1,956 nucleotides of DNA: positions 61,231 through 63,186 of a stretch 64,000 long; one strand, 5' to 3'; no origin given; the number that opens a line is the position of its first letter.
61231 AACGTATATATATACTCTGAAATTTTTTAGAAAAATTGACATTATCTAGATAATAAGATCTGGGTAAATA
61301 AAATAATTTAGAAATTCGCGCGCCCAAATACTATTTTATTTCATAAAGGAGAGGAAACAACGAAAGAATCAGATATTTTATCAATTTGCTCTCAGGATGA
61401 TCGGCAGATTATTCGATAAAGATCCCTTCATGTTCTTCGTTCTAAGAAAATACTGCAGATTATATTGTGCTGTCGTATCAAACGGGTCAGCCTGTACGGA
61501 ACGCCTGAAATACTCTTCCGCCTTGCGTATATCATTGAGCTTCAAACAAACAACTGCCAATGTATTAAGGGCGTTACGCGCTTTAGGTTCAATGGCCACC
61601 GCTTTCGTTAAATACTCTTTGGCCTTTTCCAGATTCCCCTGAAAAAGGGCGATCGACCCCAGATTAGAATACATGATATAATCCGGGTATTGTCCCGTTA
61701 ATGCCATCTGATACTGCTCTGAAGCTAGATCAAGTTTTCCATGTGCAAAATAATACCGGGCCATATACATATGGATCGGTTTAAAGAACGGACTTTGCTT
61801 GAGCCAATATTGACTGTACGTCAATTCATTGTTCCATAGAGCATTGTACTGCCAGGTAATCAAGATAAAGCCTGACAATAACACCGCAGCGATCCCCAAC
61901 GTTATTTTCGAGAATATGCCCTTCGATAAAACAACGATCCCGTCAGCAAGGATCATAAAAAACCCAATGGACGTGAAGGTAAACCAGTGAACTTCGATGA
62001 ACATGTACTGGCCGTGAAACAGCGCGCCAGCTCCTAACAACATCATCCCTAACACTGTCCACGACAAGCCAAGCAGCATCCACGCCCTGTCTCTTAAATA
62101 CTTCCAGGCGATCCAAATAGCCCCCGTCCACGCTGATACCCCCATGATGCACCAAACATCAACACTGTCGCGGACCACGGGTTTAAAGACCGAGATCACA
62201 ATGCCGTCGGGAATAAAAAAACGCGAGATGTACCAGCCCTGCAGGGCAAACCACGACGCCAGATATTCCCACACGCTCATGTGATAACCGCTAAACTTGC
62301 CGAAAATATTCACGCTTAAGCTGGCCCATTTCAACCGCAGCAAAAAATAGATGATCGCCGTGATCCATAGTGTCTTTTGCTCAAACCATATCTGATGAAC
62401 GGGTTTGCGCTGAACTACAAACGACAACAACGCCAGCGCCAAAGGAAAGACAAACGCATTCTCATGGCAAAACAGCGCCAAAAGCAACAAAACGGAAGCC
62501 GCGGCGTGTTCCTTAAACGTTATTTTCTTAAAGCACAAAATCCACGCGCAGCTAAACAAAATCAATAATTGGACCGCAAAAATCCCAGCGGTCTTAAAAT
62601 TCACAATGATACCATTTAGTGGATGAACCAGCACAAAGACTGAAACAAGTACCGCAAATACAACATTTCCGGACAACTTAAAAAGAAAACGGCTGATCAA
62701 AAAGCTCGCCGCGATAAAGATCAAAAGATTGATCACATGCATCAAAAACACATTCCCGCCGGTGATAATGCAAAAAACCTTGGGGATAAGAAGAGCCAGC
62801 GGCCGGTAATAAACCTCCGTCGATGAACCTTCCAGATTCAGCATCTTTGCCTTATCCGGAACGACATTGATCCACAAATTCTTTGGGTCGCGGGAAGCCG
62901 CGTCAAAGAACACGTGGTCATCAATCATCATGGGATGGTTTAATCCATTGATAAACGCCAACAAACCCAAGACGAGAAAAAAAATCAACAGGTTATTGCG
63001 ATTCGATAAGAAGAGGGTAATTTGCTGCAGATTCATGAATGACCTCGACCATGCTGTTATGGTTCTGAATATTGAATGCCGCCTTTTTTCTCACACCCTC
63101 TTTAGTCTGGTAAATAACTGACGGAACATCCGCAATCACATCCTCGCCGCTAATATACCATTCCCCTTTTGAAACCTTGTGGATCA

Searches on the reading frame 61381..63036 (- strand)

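Call 52: search_protein_families(library=pfam, proteins=[window:61381-63036:-], max_evalue=0.00001)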
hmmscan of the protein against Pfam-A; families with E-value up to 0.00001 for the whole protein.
window:61381-63036:- (551 aa): 7 families
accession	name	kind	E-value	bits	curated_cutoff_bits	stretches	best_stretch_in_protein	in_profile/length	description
PF07719.23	TPR_2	-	2.4e-15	55.8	27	0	456-485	4-33/34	Tetratricopeptide repeat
PF00515.34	TPR_1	-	3.9e-14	52.2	27.8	0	456-485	4-33/34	Tetratricopeptide repeat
PF13181.12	TPR_8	-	5.3e-12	45.3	25.7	0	455-485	3-33/34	Tetratricopeptide repeat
PF13432.12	TPR_16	-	6.6e-11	42.9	32.7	1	459-520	3-64/65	Tetratricopeptide repeat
PF13424.12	TPR_12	-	9.9e-11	42.1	30.1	1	455-516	5-74/77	Tetratricopeptide repeat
PF13428.12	TPR_14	-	1.1e-09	38.5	23.5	0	488-527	2-41/44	Tetratricopeptide repeat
PF14559.12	TPR_19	-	3.1e-09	37.5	25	1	466-525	4-62/68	Tetratricopeptide repeat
